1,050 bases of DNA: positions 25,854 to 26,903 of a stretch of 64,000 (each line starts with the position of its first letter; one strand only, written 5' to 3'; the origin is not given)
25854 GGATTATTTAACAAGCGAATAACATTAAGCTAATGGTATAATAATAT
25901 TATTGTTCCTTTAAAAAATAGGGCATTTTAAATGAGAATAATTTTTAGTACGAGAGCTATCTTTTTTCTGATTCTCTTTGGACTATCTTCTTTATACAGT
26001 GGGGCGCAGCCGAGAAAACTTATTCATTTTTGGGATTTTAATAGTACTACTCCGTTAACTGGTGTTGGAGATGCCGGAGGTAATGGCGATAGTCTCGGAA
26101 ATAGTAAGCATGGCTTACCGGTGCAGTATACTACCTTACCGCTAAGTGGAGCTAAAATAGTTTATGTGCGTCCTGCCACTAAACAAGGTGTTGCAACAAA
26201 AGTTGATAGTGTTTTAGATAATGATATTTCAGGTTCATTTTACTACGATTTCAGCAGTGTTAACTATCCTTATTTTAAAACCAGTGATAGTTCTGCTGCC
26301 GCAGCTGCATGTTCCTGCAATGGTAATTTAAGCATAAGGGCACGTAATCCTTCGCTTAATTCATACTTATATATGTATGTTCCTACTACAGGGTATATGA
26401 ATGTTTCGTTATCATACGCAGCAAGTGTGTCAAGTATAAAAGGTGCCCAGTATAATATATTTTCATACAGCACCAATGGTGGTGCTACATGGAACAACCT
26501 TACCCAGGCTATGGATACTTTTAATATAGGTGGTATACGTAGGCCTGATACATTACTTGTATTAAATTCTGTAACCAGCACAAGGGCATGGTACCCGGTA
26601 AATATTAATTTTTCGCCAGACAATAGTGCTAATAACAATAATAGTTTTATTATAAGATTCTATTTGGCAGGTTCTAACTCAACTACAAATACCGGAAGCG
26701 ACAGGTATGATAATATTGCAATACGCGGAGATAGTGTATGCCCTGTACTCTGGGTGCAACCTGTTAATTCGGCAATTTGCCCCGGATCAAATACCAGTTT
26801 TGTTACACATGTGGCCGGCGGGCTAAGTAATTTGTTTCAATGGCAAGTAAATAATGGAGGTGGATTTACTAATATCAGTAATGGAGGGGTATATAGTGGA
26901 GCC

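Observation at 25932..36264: T9SS surface-protein locus defined by four copies of a ~250-aa N-terminal module I cannot assign to any named family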

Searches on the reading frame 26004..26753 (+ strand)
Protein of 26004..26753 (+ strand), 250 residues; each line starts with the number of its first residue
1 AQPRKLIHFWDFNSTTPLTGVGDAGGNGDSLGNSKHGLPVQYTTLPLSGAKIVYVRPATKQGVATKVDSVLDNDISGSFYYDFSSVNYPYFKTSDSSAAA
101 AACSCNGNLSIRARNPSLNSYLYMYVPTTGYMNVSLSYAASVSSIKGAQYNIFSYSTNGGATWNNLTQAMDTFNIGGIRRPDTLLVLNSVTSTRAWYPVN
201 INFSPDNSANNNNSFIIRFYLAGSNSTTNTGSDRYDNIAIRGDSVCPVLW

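Call 10: find_homologous_proteins(query=A1)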
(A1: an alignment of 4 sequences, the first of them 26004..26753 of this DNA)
Query A1 (4 sequences) (250 aa, profile of the alignment): 122 proteins with E <= 0.001 among 8000 candidates; the best 120 are listed.
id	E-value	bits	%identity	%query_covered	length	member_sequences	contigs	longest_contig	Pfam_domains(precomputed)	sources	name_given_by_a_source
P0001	1.0e-113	397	48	98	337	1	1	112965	PF18962.8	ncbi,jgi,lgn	-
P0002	1.7e-94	334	50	98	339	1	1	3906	PF18962.8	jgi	jgi:Secretion system C-terminal sorting domain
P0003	9.5e-94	331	70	100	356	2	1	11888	-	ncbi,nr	ncbi:MAG TPA: hypothetical protein VNZ45_11370, partial [Bacteroidia bacterium]|nr:hypothetical prot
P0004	1.4e-93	331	48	98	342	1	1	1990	PF18962.8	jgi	jgi:hypothetical protein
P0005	2.0e-93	330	71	100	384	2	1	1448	-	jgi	-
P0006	3.0e-93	330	52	96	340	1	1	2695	PF18962.8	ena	-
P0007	1.5e-92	327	47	95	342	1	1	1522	PF18962.8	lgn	-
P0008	5.2e-92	326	47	98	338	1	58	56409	PF18962.8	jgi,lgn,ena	jgi:hypothetical protein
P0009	9.9e-92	325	46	98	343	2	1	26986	PF18962.8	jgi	-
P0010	1.9e-91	324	50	95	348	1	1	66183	PF18962.8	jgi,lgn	-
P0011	6.9e-91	322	49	98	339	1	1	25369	PF18962.8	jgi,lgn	-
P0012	3.9e-90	319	49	96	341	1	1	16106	PF18962.8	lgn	-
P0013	4.5e-90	319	49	96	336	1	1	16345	PF18962.8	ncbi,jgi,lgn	-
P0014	5.1e-90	319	48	96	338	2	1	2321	PF18962.8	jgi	-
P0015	7.4e-90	319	50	98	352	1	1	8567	PF18962.8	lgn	-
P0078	2.1e-35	140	29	95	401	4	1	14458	-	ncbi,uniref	ncbi:MAG: hypothetical protein ACOYLT_06865 [Flavobacterium sp.]|uniref:hypothetical protein n=1 Tax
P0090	3.7e-24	104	33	53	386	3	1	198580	-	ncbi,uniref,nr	ncbi:hypothetical protein [Pedobacter sp. ASV28]|uniref:hypothetical protein n=1 Tax=Pedobacter sp. 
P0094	7.0e-23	99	37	56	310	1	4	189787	PF18962.8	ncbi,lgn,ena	-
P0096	1.2e-22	99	27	97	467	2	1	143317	-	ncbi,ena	-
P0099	1.6e-21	95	35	54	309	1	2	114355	PF18962.8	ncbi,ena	-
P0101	4.7e-21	93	30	98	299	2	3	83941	PF18962.8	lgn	-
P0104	1.3e-20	92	28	98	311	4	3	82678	PF18962.8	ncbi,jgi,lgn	-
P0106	4.1e-18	84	24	96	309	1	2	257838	PF18962.8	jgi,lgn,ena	-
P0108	7.4e-18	83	33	48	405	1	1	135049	PF18962.8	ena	-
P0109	1.0e-17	83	33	54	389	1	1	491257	-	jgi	jgi:hypothetical protein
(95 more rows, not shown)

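Call 11: search_solved_structures(query=A1, max_evalue=10, show_alignments=2)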
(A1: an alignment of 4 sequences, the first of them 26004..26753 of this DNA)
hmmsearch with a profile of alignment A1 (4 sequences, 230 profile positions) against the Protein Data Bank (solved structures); distinct sequences matched with E-value up to 10: 5.
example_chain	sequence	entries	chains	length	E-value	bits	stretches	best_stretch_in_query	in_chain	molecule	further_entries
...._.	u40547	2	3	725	0.00034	23.5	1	117-151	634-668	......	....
2e26_A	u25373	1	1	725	0.00034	23.5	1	117-151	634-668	Reelin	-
2ydt_A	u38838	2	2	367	0.85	12.4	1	138-163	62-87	EXO-1,5-ALPHA-L-ARABINOFURANOBIOSIDASE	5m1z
2w5n_A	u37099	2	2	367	0.86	12.4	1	138-163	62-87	ALPHA-L-ARABINOFURANOSIDASE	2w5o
4nq8_A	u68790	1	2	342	1.5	11.6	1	101-160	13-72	Putative periplasmic substrate-binding transport protein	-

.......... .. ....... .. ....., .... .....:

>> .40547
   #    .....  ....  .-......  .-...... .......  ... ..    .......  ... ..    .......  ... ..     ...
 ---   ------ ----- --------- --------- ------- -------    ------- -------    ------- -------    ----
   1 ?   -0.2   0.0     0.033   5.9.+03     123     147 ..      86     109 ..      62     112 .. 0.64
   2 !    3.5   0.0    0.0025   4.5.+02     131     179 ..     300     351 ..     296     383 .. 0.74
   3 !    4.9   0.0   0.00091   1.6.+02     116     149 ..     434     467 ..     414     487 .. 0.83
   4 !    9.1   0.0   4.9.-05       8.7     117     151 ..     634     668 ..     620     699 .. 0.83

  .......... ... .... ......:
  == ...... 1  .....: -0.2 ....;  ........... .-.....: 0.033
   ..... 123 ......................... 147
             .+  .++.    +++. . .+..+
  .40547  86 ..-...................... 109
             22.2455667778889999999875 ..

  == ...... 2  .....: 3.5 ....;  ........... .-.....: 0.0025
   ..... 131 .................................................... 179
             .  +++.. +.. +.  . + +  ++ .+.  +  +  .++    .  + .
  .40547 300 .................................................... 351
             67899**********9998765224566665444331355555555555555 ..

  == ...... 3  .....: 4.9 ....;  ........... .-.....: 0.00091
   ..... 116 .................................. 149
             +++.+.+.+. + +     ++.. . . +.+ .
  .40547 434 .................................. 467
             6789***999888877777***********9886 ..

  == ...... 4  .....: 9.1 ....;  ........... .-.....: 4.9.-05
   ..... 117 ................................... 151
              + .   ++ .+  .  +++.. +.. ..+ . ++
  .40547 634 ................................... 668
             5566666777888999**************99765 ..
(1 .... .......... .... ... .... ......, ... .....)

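Call 21: find_related_loci(query=A1, collection=genome_contigs, flank=8000)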
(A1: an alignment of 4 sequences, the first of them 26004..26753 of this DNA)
Query A1 (250 aa) in genome_contigs; peptide patterns used: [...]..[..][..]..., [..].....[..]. (x = any residue, [..] = any of these).
78 stretches matched a pattern; 23 encode a relative of the query (tblastn E <= 1e-3); 20 distinct loci.
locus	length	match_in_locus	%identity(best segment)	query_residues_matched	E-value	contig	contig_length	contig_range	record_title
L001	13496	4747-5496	76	1-250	5e-126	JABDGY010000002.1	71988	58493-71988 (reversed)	MAG: Bacteroidetes bacterium isolate BWOrgControl_Nextera44_MAG5 3300021027.a:Ga0206836_10006, whole genome shotgun sequ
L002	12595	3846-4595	70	1-250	4e-118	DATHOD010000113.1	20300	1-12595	MAG TPA_asm: Bacteroidia bacterium isolate SMAG_U12675 k141_4127458, whole genome shotgun sequence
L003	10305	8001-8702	53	6-243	1e-73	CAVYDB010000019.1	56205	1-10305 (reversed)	MAG: uncultured Bacteroidetes bacterium isolate MFD04540.bin.2.46 genome assembly, contig: contig_43993, whole genome sh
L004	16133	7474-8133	56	4-244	6e-74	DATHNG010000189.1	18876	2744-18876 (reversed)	MAG TPA_asm: Bacteroidia bacterium isolate SMAG_U12652 k141_1669189, whole genome shotgun sequence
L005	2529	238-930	52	5-244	5e-71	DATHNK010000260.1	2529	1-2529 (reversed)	MAG TPA_asm: Bacteroidia bacterium isolate SMAG_U12656 k141_2908344, whole genome shotgun sequence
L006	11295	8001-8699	51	5-243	1e-69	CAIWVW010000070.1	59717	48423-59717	MAG: uncultured Bacteroidetes bacterium isolate AM_bin-3948 genome assembly, contig: bin-3948:070/149, whole genome shot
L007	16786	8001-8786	46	4-247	1e-67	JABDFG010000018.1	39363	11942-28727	MAG: Bacteroidetes bacterium isolate BWOrgControl_Nextera28_MAG6 3300020967.a:Ga0206820_1032, whole genome shotgun seque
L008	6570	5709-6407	49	4-246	8e-67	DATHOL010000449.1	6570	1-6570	MAG TPA_asm: Bacteroidia bacterium isolate SMAG_U12683 k141_3587444, whole genome shotgun sequence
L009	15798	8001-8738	46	1-245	2e-64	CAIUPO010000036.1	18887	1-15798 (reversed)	MAG: uncultured Bacteroidetes bacterium isolate Umea_bin-09912 genome assembly, contig: bin-09912:036/146, whole genome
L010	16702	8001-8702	47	1-248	7e-63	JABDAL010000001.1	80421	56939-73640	MAG: Bacteroidetes bacterium isolate BWOrgControl_Nextera31_MAG2 3300020653.a:Ga0206823_1002, whole genome shotgun seque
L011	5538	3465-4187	47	4-240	7e-60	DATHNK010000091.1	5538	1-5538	MAG TPA_asm: Bacteroidia bacterium isolate SMAG_U12656 k141_1428290, whole genome shotgun sequence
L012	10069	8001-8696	46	5-242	3e-60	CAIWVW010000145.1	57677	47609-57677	MAG: uncultured Bacteroidetes bacterium isolate AM_bin-3948 genome assembly, contig: bin-3948:145/149, whole genome shot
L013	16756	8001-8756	47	1-242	2e-58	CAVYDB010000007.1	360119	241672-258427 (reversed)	MAG: uncultured Bacteroidetes bacterium isolate MFD04540.bin.2.46 genome assembly, contig: contig_14987, whole genome sh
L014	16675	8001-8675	42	1-248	8e-57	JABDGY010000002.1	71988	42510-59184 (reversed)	MAG: Bacteroidetes bacterium isolate BWOrgControl_Nextera44_MAG5 3300021027.a:Ga0206836_10006, whole genome shotgun sequ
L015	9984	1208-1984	45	1-249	2e-65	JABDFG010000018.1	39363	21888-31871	MAG: Bacteroidetes bacterium isolate BWOrgControl_Nextera28_MAG6 3300020967.a:Ga0206820_1032, whole genome shotgun seque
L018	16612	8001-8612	29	1-242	2e-16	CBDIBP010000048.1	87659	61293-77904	MAG: Flavipsychrobacter sp. isolate fe0caaaf-54d9-4134-99ac-c20dc776e97f genome assembly, contig: contig_48, whole genom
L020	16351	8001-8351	31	111-243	1e-7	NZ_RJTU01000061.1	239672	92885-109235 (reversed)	Epilithonimonas hominis strain DSM 22165 H5297_contig_19, whole genome shotgun sequence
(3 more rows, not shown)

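Call 25: search_protein_representatives(alignment_id=A1)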
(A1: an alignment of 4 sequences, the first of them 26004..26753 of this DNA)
Query: 4 sequences, 230 profile positions. Proteins with E-value up to 0.001 (for the whole library): 659; up to 1e-10: 347; up to 1e-30: 82. The best 150 are listed.
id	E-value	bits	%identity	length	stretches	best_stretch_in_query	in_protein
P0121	0.0e+00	1057.9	-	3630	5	2-226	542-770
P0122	1.9e-270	907.7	-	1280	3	2-228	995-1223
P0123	1.3e-240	810.1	-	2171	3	3-228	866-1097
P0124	2.4e-179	609.7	-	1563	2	1-229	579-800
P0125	4.6e-161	549.8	-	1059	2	2-226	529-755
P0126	1.3e-153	525.5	-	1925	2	1-228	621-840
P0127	1.9e-127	439.9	-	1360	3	2-227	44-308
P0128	1.0e-125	434.2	-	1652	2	1-228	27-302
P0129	1.8e-118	410.5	-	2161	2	3-226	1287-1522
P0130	3.3e-110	383.4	-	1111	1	1-229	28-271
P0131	3.9e-106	370.1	-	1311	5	3-227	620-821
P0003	3.0e-94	331.2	-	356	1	1-229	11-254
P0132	2.9e-90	318.2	-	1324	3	1-226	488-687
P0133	5.2e-87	307.6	-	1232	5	3-227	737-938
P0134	7.4e-86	303.8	-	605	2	1-229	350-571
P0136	1.4e-78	280.0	-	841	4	2-226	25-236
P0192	8.9e-31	123.6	-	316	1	2-226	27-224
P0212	5.0e-26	108.1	-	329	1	2-228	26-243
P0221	6.2e-25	104.5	-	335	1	2-225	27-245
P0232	1.1e-23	100.3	-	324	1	2-228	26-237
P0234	1.5e-23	100.0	-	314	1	2-228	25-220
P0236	1.8e-23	99.7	-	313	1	2-228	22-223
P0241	6.6e-23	97.8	-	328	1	3-227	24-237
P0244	8.3e-23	97.5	-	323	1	2-227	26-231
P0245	9.8e-23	97.3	-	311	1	1-228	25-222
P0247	1.1e-22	97.1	-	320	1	3-225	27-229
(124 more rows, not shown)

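Call 31: search_protein_families(library=pfam, alignment_id=A4, max_evalue=0.01)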
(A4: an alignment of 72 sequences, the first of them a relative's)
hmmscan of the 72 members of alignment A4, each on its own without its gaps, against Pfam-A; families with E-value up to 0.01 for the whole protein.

A. member 1, P0136 (841 aa): 5 families
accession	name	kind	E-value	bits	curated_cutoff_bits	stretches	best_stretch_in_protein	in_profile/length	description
PF18962.6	Por_Secre_tail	-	1.4e-12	48.1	27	1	768-833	1-70/75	Secretion system C-terminal sorting domain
PF21471.3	Reelin_subrepeat-B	-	3.7e-08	33.7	27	0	351-422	40-97/127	Reelin subrepeat B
PF24316.1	Tli3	-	3.7e-06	27.7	27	0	644-699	52-110/129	T6SS Tli3 immunity protein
PF03174.19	CHB_HEX_C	-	0.00032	21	23.6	0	150-173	38-62/76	Chitobiase/beta-hexosaminidase C-terminal domain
PF02012.26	BNR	-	0.0085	16.4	27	0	151-160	2-11/12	BNR/Asp-box repeat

B. families by the number of members that match (of 72 scanned): 27 families (the first 25 are shown)
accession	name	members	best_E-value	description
PF18962.6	Por_Secre_tail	46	2.8e-14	Secretion system C-terminal sorting domain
PF21471.3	Reelin_subrepeat-B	25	1.4e-11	Reelin subrepeat B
PF24316.1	Tli3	16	1e-07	T6SS Tli3 immunity protein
PF02368.24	Big_2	7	1.7e-19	Bacterial Ig-like domain (group 2)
PF15902.12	Sortilin-Vps10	7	0.0003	Sortilin, neurotensin receptor 3,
PF13585.12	CHU_C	6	0.00014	CHU_C Type IX secretion signal domain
PF02012.26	BNR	6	0.0014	BNR/Asp-box repeat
PF13860.13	FlgD_ig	4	2.5e-06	FlgD Ig-like domain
PF03174.19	CHB_HEX_C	4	0.00032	Chitobiase/beta-hexosaminidase C-terminal domain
PF05345.18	He_PIG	3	7.2e-25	Putative Ig domain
PF25354.1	Ig_NUP210_16th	2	2.3e-10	NUP210-like, Ig-like domain 16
PF03404.22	Mo-co_dimer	2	0.00033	Mo-co oxidoreductase dimerisation domain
PF11589.14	DUF3244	2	0.00047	Domain of unknown function (DUF3244)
PF17957.7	Big_7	2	0.00088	Bacterial Ig domain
PF13573.12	SprB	1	5.6e-38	SprB repeat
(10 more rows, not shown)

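Call 46: find_encoding_contigs(protein=P0001, flank=10000, max_places=2)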
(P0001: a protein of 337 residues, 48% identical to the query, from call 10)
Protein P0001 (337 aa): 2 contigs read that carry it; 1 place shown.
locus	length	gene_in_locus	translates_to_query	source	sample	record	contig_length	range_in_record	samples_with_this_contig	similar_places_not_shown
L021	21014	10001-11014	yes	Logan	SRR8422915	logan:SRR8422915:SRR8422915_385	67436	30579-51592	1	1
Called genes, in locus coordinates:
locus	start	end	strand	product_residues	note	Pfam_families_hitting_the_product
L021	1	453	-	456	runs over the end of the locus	PF18962:Por_Secre_tail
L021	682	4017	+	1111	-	PF19081:Ig_7 (faint), PF13585:CHU_C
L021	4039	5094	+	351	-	PF11751:PorP_SprF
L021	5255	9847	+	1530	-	PF21471:Reelin_subrepeat-B (faint), PF13573:SprB, PF27154:ORF11_beta (faint), PF13573:SprB, PF18962:Por_Secre_tail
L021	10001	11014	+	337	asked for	PF18962:Por_Secre_tail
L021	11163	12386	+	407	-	PF01244:Peptidase_M19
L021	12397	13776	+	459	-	PF00149:Metallophos (weak)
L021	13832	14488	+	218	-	-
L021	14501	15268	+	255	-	PF01510:Amidase_2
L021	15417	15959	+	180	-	-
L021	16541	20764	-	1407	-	PF18911:PKD_4, PF00801:PKD, PF13573:SprB (weak), PF24595:DUF7619, PF18962:Por_Secre_tail (weak)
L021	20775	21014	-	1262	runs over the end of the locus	PF13927:Ig_3 (faint), PF24595:DUF7619, PF18962:Por_Secre_tail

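Call 47: find_encoding_contigs(protein=P0096, flank=10000, max_places=2)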
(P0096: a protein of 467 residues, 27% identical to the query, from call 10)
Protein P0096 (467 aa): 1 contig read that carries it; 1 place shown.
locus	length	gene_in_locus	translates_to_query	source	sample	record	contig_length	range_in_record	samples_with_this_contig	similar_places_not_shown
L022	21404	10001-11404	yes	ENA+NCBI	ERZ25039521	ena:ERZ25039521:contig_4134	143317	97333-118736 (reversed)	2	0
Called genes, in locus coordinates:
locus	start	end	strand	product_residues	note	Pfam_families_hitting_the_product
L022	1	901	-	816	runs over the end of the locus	PF13620:CarboxypepD_reg, PF13715:CarbopepD_reg_2, PF18939:DUF5686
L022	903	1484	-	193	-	-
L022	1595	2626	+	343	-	PF13480:Acetyltransf_6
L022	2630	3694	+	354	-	PF13579:Glyco_trans_4_4 (weak), PF13439:Glyco_transf_4 (weak), PF00534:Glycos_transf_1, PF13692:Glyco_trans_1_4, PF13524:Glyco_trans_1_2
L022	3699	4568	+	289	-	PF00892:EamA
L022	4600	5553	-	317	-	PF01513:NAD_kinase, PF20143:NAD_kinase_C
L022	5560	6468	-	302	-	PF00763:THF_DHG_CYH, PF02882:THF_DHG_CYH_C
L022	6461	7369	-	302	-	PF00149:Metallophos, PF13277:YmdB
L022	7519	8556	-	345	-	PF18962:Por_Secre_tail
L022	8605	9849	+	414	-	PF12704:MacB_PCD, PF02687:FtsX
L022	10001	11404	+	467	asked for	-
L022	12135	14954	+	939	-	PF15902:Sortilin-Vps10 (faint), PF21471:Reelin_subrepeat-B (faint), PF13860:FlgD_ig (weak), PF18962:Por_Secre_tail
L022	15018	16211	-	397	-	PF12704:MacB_PCD, PF02687:FtsX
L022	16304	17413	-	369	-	PF00149:Metallophos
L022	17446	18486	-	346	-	PF00149:Metallophos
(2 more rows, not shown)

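Call 48: find_encoding_contigs(protein=P0106, flank=10000, max_places=2)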
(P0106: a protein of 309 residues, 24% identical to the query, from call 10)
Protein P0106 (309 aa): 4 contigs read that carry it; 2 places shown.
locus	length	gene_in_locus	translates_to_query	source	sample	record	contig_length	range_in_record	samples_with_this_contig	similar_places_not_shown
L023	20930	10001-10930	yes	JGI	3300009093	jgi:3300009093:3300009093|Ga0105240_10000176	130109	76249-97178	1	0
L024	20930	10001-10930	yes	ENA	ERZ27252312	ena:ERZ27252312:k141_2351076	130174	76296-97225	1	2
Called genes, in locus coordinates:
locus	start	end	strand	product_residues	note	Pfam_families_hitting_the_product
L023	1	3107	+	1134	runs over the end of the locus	PF18962:Por_Secre_tail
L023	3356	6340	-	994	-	PF00873:ACR_tran, PF02355:SecD_SecF_C (weak), PF03176:MMPL (weak)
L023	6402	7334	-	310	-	PF25919:BSH_CusB (faint), PF00364:Biotin_lipoyl (faint), PF25917:BSH_RND, PF25973:BSH_CzcB (faint)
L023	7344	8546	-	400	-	-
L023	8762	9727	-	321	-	PF23414:Beta-prop_EML_2 (faint), PF25174:Beta-prop_THOC3 (weak), PF21783:YNCE (weak)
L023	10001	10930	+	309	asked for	PF18962:Por_Secre_tail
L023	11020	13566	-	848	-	PF13620:CarboxypepD_reg, PF13715:CarbopepD_reg_2, PF07715:Plug, PF00593:TonB_dep_Rec_b-barrel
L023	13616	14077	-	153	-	-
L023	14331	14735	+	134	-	-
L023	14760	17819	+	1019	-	PF25852:DUF6242_C (faint), PF15902:Sortilin-Vps10 (weak), PF18911:PKD_4 (weak), PF00801:PKD (weak), PF18962:Por_Secre_tail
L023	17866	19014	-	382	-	PF00149:Metallophos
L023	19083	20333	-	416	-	PF00512:HisKA, PF02518:HATPase_c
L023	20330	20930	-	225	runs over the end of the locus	PF00072:Response_reg, PF00486:Trans_reg_C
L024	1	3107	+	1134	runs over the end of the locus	PF18962:Por_Secre_tail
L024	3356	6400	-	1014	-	PF00873:ACR_tran, PF02355:SecD_SecF_C (weak), PF03176:MMPL (weak)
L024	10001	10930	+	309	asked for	PF18962:Por_Secre_tail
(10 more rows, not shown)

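Call 49: find_encoding_contigs(protein=P0090, flank=10000, max_places=1)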
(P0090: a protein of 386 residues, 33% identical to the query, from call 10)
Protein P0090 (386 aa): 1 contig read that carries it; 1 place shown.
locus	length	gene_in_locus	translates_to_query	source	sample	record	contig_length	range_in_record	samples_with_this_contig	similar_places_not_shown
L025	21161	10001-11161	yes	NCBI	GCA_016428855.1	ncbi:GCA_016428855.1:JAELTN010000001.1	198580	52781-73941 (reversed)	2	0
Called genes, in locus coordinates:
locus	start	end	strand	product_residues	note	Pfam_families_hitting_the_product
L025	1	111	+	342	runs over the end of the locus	PF01212:Beta_elim_lyase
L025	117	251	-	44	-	-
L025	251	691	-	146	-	PF11026:DUF2721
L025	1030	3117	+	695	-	PF00515:TPR_1 (faint), PF07719:TPR_2 (faint), PF13181:TPR_8 (faint), PF13424:TPR_12 (faint), PF00512:HisKA, PF02518:HATPase_c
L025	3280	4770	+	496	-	PF00289:Biotin_carb_N, PF02222:ATP-grasp (weak), PF02786:CPSase_L_D2, PF07478:Dala_Dala_lig_C, PF02785:Biotin_carb_C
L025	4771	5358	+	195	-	PF00677:Lum_binding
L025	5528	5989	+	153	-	PF14088:DUF4268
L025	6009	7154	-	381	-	PF07719:TPR_2 (faint), PF13181:TPR_8 (faint), PF13424:TPR_12 (faint), PF13428:TPR_14 (faint), PF14559:TPR_19 (faint), PF13431:TPR_17 (faint)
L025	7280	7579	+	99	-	-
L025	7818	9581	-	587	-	PF16927:HisKA_7TM, PF02518:HATPase_c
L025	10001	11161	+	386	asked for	-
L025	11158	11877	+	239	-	PF06977:SdiA-regulated, PF13449:Phytase-like (faint)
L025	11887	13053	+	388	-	PF07396:Porin_O_P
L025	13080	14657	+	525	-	PF18962:Por_Secre_tail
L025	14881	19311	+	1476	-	PF00929:RNase_T, PF02811:PHP, PF07733:DNA_pol3_alpha, PF17657:DNA_pol3_finger, PF14579:HHH_6, PF01336:tRNA_anti-codon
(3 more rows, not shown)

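Call 50: find_encoding_contigs(protein=P0094, flank=10000, max_places=1)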
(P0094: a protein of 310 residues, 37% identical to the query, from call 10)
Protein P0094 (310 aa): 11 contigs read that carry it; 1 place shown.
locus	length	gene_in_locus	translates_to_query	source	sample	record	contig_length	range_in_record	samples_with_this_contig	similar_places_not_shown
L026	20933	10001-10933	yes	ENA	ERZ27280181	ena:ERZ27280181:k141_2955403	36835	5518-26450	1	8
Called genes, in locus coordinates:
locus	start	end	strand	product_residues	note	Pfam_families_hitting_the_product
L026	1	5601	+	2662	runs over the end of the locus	PF02368:Big_2 (faint), PF25354:Ig_NUP210_16th (weak), PF18962:Por_Secre_tail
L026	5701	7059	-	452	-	PF18962:Por_Secre_tail (weak)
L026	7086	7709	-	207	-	-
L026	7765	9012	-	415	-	PF07396:Porin_O_P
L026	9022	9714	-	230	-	PF06977:SdiA-regulated, PF13449:Phytase-like (faint)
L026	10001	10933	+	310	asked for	PF18962:Por_Secre_tail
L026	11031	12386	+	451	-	-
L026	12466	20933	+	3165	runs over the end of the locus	PF02368:Big_2 (faint), PF01483:P_proprotein (faint), PF25354:Ig_NUP210_16th (weak), PF18962:Por_Secre_tail (weak)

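Call 51: find_encoding_contigs(protein=P0104, flank=10000, max_places=1)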
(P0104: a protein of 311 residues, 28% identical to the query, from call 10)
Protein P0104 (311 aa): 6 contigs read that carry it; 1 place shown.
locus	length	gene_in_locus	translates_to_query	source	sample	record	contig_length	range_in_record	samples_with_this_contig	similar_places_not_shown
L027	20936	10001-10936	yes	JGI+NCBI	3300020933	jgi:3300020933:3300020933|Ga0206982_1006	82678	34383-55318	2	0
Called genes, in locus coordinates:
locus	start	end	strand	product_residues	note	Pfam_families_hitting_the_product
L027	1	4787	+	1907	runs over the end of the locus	-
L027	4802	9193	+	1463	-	-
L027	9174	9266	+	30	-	-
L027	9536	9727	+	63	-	-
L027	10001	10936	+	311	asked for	PF18962:Por_Secre_tail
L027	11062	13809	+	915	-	PF13620:CarboxypepD_reg, PF13715:CarbopepD_reg_2, PF07715:Plug, PF00593:TonB_dep_Rec_b-barrel, PF14905:OMP_b-brl_3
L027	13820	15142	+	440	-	PF28492:Beta_helix_4 (faint)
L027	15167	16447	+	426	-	PF00753:Lactamase_B (faint)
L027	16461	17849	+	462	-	PF00328:His_Phos_2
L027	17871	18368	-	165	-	PF04397:LytTR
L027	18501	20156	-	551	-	PF13181:TPR_8 (faint), PF13374:TPR_10 (faint), PF14938:SNAP (weak), PF13424:TPR_12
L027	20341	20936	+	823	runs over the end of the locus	PF13585:CHU_C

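Call 52: find_encoding_contigs(protein=P0108, flank=10000, max_places=1)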
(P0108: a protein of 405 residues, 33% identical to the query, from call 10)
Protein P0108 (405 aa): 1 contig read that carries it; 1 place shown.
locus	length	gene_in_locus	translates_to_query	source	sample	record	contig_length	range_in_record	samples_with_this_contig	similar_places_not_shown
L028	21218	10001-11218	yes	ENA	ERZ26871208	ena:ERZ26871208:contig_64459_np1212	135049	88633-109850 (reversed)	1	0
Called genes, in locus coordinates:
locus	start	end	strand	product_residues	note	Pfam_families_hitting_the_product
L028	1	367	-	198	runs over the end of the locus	-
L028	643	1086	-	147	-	PF00156:Pribosyltran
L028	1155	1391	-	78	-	-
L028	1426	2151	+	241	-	PF00175:NAD_binding_1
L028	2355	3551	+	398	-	PF02353:CMAS, PF05175:MTS (weak), PF13489:Methyltransf_23, PF08241:Methyltransf_11, PF08242:Methyltransf_12, PF13649:Methyltransf_25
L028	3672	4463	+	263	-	PF09233:Endonuc-EcoRV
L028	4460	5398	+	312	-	PF02086:MethyltransfD12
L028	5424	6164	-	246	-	PF13365:Trypsin_2 (weak)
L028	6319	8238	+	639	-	PF18962:Por_Secre_tail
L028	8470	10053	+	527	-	PF15902:Sortilin-Vps10 (faint)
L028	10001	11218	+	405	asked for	PF18962:Por_Secre_tail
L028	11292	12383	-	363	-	PF00149:Metallophos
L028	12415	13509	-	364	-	PF00149:Metallophos (weak)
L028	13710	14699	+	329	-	-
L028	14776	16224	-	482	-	PF28492:Beta_helix_4 (weak)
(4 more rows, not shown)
